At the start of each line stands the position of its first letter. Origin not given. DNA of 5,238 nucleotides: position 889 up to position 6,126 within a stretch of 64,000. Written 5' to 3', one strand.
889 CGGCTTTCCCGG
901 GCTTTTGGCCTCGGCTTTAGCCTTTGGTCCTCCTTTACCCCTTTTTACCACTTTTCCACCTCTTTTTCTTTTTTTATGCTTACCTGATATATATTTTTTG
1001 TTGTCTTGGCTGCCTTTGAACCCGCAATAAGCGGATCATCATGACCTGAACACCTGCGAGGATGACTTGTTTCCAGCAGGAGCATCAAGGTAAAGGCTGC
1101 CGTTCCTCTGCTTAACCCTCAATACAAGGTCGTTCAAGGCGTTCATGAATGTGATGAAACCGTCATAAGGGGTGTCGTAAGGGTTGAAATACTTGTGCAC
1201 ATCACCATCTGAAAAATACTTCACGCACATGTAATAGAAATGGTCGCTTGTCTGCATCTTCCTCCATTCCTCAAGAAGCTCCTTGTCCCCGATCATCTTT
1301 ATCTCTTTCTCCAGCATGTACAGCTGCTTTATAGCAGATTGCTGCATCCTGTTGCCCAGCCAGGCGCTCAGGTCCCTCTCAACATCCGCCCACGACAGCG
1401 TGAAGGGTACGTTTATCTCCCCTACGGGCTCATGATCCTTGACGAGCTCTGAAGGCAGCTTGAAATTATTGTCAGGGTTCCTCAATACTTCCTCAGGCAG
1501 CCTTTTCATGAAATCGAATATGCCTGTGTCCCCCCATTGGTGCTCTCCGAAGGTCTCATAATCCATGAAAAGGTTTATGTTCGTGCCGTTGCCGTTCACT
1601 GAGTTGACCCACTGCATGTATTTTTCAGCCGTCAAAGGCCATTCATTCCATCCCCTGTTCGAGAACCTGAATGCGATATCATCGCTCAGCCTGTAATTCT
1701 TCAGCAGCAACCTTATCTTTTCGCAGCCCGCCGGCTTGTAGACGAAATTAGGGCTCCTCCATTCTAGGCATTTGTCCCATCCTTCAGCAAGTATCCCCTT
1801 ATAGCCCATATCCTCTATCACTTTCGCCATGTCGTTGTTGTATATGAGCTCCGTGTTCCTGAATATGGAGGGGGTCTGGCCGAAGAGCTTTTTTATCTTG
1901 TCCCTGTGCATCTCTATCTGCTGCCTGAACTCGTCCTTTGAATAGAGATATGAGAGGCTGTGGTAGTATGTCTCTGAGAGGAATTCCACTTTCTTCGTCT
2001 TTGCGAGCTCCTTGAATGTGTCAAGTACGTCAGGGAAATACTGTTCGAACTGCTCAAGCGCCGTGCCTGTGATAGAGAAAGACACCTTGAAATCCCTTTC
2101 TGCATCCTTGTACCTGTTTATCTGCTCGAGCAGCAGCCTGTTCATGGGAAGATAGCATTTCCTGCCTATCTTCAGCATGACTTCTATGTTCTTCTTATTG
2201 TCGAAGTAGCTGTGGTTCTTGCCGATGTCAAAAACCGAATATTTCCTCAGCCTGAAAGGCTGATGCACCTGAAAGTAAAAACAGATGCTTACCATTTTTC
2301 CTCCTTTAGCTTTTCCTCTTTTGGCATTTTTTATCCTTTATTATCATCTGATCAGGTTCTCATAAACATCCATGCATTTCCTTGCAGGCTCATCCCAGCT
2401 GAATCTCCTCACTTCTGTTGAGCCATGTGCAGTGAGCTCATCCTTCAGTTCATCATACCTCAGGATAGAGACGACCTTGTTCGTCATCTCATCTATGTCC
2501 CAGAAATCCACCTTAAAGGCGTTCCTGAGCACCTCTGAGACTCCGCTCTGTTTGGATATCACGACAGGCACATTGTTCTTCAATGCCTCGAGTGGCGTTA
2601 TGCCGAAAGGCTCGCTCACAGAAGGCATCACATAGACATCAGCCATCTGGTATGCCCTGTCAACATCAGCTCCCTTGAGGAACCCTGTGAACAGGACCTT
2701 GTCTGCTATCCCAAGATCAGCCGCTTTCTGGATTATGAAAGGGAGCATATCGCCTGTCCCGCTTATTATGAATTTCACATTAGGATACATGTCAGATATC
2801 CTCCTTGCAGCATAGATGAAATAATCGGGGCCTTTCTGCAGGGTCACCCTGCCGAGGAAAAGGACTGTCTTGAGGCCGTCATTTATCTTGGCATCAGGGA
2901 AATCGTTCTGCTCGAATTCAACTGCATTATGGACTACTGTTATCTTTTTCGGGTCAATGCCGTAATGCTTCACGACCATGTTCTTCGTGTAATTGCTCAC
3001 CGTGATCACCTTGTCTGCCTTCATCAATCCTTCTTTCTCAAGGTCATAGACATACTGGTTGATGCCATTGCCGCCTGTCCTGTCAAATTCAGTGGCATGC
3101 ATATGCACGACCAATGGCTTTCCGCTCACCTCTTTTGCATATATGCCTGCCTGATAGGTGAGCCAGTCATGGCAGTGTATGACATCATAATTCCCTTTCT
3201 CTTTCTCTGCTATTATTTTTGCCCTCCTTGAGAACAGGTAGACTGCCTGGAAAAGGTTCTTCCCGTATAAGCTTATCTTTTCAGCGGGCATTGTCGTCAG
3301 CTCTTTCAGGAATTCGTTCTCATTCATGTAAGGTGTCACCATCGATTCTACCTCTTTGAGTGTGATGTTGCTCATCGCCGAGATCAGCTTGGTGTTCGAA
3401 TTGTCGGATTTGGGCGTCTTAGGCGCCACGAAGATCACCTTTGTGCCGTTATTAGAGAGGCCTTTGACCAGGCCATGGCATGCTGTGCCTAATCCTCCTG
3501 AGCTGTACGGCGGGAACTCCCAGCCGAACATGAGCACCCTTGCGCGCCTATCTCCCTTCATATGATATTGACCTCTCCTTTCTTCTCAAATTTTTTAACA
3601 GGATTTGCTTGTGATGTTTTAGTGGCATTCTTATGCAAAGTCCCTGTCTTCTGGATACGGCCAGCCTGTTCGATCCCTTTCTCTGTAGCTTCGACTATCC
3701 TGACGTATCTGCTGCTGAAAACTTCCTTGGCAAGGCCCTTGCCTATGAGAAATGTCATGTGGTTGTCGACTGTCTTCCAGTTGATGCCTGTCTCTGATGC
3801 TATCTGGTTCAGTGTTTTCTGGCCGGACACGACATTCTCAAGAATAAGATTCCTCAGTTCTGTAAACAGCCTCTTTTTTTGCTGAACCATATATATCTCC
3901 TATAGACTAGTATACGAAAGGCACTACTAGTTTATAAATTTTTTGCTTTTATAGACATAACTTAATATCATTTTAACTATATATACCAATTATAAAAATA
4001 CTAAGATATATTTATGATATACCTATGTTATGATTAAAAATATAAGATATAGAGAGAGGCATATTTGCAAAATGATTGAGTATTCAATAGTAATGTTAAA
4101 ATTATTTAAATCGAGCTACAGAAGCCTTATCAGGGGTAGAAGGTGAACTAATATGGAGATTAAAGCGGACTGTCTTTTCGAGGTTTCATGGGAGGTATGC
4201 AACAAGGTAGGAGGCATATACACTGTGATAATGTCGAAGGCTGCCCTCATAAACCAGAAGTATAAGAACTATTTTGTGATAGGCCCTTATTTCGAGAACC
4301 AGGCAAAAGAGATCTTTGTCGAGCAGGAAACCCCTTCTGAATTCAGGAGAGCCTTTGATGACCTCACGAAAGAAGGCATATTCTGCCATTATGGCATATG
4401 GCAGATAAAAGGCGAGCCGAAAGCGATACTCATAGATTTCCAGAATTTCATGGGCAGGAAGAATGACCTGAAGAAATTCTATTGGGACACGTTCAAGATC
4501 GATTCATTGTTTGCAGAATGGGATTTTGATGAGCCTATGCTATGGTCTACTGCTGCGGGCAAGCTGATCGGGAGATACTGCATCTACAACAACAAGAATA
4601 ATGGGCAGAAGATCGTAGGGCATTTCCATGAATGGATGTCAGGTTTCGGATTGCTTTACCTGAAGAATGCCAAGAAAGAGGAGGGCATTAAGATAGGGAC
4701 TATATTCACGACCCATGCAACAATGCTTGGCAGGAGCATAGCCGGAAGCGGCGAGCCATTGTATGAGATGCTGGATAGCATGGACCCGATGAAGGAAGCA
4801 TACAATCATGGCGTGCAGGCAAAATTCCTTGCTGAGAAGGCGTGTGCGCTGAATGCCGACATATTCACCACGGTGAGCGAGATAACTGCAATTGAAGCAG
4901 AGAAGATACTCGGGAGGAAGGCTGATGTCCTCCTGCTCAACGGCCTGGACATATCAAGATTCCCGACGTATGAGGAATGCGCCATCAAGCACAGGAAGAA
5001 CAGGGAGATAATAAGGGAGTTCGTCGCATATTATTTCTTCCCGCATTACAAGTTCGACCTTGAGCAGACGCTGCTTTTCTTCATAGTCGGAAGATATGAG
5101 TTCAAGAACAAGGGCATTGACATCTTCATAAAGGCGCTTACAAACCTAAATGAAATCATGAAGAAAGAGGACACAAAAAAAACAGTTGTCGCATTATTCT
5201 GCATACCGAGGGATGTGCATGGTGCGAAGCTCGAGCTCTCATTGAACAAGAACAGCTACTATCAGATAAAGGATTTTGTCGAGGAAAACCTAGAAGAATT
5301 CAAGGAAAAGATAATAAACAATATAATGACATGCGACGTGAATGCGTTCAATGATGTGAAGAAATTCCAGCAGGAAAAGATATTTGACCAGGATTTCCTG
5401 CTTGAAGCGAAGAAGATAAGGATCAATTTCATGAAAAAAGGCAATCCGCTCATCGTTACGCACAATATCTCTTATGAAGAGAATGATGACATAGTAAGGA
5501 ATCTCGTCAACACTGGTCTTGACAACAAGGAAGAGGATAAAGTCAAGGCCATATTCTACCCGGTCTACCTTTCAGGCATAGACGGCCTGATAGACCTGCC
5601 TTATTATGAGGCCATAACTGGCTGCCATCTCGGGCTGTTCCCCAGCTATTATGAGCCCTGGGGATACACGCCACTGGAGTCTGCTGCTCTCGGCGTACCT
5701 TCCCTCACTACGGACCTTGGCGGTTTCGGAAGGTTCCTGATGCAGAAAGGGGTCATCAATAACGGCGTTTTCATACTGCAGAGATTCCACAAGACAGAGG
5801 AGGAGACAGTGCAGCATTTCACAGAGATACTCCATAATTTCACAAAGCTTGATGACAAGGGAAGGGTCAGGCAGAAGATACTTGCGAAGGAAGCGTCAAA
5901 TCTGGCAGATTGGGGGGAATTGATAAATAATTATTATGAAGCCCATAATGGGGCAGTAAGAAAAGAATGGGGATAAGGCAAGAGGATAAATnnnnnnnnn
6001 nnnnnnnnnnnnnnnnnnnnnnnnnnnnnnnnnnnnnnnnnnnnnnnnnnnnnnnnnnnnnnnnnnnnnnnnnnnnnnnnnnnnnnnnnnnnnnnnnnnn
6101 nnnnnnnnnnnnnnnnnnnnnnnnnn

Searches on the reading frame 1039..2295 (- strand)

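Call 8: search_protein_families(library=pfam, proteins=[window:1039-2295:-], max_evalue=0.00001)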
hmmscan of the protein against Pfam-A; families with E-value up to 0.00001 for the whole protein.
window:1039-2295:- (418 aa): 2 families
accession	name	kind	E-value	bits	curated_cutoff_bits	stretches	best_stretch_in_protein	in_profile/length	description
PF03065.20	Glyco_hydro_57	-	1.5e-80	271.1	21.2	1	6-297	2-291/291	Glycosyl hydrolase family 57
PF01522.26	Polysacc_deac_1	-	1.4e-08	35.2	23.1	1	67-167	31-123/124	Polysaccharide deacetylase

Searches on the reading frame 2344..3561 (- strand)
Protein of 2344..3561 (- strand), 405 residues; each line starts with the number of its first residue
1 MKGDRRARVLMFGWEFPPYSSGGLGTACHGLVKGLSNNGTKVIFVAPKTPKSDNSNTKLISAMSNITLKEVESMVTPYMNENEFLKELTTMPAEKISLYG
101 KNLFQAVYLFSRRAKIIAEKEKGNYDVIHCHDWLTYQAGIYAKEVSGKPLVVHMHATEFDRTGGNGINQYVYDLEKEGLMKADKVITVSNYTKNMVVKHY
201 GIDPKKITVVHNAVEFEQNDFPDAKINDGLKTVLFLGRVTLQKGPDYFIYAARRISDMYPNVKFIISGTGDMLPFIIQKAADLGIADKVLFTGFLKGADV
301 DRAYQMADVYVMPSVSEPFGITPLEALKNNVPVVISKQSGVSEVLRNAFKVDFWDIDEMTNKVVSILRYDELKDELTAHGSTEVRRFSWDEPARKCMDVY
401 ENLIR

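Call 8: search_protein_families(library=pfam, proteins=[window:2344-3561:-], max_evalue=0.00001)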
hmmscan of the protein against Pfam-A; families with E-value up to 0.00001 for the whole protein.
window:2344-3561:- (405 aa): 6 families
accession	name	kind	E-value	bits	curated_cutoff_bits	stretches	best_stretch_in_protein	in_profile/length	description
PF00534.26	Glycos_transf_1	-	2.1e-33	115.7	26.4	1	218-376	3-165/172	Glycosyl transferases group 1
PF13692.12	Glyco_trans_1_4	-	1.2e-26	94.1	27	1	231-367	2-140/142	Glycosyl transferases group 1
PF13439.12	Glyco_transf_4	-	2.7e-25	89.8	28.5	1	22-217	2-169/170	Glycosyltransferase Family 4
PF08323.17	Glyco_transf_5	-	5.8e-23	82.3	22.7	1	8-200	1-228/239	Starch synthase catalytic domain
PF20706.3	GT4-conflict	-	1.3e-17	64.3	26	1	126-358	83-328/385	Family 4 Glycosyltransferase in conflict systems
PF13579.12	Glyco_trans_4_4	-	2.2e-14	54.6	29.7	1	22-212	1-157/158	Glycosyl transferase 4-like domain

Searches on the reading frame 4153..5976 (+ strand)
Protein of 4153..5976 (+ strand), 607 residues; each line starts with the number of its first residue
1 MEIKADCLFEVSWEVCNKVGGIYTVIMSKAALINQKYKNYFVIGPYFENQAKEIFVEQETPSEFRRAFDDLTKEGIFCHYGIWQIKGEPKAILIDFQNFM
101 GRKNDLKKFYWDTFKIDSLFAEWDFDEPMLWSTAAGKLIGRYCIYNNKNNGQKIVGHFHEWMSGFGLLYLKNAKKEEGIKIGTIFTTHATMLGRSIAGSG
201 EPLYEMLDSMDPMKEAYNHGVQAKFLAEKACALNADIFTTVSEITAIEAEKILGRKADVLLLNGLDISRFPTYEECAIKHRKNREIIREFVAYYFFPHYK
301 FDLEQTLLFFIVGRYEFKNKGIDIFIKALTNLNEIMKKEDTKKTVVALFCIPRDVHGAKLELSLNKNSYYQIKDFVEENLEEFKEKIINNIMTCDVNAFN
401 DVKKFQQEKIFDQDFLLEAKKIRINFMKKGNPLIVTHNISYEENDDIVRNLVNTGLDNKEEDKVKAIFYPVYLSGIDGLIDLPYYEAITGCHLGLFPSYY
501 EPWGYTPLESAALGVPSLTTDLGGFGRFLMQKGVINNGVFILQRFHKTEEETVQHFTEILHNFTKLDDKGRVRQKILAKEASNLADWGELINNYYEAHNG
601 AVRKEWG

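Call 8: search_protein_families(library=pfam, proteins=[window:4153-5976:+], max_evalue=0.00001)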
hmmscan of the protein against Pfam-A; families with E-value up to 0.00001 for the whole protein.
window:4153-5976:+ (607 aa): 4 families
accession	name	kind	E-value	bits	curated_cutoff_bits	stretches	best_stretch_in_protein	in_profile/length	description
PF05693.19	Glycogen_syn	-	4.4e-140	468.7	27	1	10-605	1-586/639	Glycogen synthase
PF08323.17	Glyco_transf_5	-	1.5e-10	41.6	22.7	1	11-248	5-223/239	Starch synthase catalytic domain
PF00534.26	Glycos_transf_1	-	5.4e-09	36.2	26.4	1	486-543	88-142/172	Glycosyl transferases group 1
PF13692.12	Glyco_trans_1_4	-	6.3e-08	33.4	27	0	486-540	72-123/142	Glycosyl transferases group 1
